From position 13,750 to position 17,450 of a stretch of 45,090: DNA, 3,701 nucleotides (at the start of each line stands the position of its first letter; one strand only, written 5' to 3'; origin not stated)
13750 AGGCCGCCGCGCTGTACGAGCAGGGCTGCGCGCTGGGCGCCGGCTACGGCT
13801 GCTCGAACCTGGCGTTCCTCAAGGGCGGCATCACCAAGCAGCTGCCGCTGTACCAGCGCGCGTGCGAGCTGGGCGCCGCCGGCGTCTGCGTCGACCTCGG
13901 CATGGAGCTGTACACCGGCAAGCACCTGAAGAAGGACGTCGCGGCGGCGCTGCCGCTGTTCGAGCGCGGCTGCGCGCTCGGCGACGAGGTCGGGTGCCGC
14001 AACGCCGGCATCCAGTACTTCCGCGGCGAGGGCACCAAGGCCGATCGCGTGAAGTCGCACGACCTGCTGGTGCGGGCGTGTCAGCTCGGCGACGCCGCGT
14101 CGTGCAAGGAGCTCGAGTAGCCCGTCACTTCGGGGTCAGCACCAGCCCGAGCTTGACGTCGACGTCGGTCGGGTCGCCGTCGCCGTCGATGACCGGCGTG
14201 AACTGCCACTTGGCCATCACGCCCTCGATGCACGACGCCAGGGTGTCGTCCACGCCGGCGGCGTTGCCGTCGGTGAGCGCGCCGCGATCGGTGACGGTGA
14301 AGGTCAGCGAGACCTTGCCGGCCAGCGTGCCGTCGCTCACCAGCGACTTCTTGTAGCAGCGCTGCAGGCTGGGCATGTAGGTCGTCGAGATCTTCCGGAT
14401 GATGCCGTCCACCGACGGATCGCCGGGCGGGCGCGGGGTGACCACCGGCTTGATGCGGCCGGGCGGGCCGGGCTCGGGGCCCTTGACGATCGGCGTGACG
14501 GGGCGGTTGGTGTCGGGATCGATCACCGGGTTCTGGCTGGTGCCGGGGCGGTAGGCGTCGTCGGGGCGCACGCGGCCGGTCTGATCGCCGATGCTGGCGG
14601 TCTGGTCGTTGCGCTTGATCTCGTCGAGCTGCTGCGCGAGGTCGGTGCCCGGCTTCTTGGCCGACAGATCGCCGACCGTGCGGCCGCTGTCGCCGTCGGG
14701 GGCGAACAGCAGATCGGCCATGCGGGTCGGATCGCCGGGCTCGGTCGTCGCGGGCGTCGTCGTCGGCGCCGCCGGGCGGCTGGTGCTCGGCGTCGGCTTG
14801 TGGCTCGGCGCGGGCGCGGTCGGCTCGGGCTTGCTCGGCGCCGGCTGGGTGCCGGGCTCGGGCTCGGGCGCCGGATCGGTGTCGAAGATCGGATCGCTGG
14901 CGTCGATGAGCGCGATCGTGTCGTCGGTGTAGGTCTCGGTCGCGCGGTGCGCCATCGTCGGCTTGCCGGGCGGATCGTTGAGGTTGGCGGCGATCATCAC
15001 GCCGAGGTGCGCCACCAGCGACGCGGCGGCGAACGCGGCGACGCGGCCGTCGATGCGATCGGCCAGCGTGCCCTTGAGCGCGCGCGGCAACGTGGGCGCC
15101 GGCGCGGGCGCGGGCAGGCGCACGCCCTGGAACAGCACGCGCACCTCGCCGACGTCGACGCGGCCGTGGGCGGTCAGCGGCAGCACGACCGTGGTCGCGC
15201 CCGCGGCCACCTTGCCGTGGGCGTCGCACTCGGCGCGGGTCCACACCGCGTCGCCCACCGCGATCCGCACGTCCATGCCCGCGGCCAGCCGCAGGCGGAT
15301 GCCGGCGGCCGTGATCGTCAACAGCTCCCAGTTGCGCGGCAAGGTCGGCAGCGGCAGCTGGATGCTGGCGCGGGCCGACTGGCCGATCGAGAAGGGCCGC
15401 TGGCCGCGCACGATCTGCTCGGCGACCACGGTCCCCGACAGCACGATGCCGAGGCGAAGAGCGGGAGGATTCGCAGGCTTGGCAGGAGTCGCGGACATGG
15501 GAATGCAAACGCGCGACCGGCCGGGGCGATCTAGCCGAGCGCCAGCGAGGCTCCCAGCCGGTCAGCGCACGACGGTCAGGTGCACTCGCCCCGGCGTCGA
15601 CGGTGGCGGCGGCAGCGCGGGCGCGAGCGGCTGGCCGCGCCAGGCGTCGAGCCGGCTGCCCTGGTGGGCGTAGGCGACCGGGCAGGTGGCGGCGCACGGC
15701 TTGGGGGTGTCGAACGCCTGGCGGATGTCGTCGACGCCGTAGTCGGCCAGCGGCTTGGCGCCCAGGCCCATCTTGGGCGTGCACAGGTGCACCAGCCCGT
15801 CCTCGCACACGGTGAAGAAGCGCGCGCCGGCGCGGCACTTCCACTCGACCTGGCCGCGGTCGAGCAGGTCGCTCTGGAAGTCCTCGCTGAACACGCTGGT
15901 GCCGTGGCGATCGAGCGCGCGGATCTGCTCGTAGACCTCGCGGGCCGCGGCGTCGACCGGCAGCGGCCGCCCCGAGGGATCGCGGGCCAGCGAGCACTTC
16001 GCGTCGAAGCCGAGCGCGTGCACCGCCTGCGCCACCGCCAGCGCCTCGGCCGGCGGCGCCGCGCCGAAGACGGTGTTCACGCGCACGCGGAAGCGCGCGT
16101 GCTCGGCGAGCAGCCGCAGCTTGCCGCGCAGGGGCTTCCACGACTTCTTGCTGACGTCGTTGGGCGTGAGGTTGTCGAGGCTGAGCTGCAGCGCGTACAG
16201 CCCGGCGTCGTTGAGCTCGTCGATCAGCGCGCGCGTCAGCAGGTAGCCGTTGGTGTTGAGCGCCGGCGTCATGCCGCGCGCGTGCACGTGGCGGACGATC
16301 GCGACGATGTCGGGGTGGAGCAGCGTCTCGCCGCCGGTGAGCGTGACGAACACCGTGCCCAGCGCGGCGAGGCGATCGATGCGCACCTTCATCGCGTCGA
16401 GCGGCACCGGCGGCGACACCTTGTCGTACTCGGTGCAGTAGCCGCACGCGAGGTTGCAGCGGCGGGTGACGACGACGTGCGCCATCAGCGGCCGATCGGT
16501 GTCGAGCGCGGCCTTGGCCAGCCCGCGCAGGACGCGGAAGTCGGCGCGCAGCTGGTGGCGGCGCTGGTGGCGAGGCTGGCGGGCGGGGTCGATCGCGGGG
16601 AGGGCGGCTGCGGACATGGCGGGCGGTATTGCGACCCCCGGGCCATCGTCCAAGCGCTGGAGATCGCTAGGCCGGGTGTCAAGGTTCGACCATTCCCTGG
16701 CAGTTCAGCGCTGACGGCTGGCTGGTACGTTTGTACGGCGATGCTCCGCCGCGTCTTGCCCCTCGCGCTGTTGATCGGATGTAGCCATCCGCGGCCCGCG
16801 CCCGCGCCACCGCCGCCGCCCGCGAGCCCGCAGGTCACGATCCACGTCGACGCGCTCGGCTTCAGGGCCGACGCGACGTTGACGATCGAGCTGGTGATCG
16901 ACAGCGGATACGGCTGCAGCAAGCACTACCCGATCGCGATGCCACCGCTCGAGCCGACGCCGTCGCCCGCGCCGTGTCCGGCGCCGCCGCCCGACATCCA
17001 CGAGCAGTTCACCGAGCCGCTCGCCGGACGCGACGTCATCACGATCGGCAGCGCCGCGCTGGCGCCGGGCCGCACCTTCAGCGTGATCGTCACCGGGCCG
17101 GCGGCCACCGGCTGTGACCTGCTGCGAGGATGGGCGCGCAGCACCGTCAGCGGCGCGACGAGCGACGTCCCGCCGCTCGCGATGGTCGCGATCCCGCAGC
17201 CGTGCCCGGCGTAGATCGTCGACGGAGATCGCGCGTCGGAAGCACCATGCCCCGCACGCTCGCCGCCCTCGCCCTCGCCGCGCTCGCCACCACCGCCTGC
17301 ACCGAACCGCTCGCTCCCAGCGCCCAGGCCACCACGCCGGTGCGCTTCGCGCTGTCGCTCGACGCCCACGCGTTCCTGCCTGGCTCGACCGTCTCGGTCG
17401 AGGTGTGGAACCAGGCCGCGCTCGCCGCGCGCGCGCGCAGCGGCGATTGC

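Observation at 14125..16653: Radical SAM enzyme paired with an AgmX/PglI-like TonB-C-domain membrane protein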

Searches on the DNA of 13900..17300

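Call 70: search_rna_families(source=window, start=13900, end=17300, threshold=evalue, max_evalue=1)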
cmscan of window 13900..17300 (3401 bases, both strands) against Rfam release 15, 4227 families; matches with E-value up to 1: 0.
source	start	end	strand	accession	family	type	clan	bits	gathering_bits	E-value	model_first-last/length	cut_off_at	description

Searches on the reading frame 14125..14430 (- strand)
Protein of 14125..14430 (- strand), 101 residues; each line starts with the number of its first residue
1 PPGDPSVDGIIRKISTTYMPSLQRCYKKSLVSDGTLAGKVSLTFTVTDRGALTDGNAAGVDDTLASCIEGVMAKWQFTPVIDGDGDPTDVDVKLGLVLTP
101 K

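Call 47: search_protein_families(library=pfam, proteins=[window:14125-14430:-], max_evalue=10)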
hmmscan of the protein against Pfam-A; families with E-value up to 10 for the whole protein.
window:14125-14430:- (101 aa): 1 family
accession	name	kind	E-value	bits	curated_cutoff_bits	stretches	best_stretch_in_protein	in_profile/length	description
PF03544.19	TonB_C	-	0.072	14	24.6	1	36-92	14-71/79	Gram-negative bacterial TonB protein C-terminal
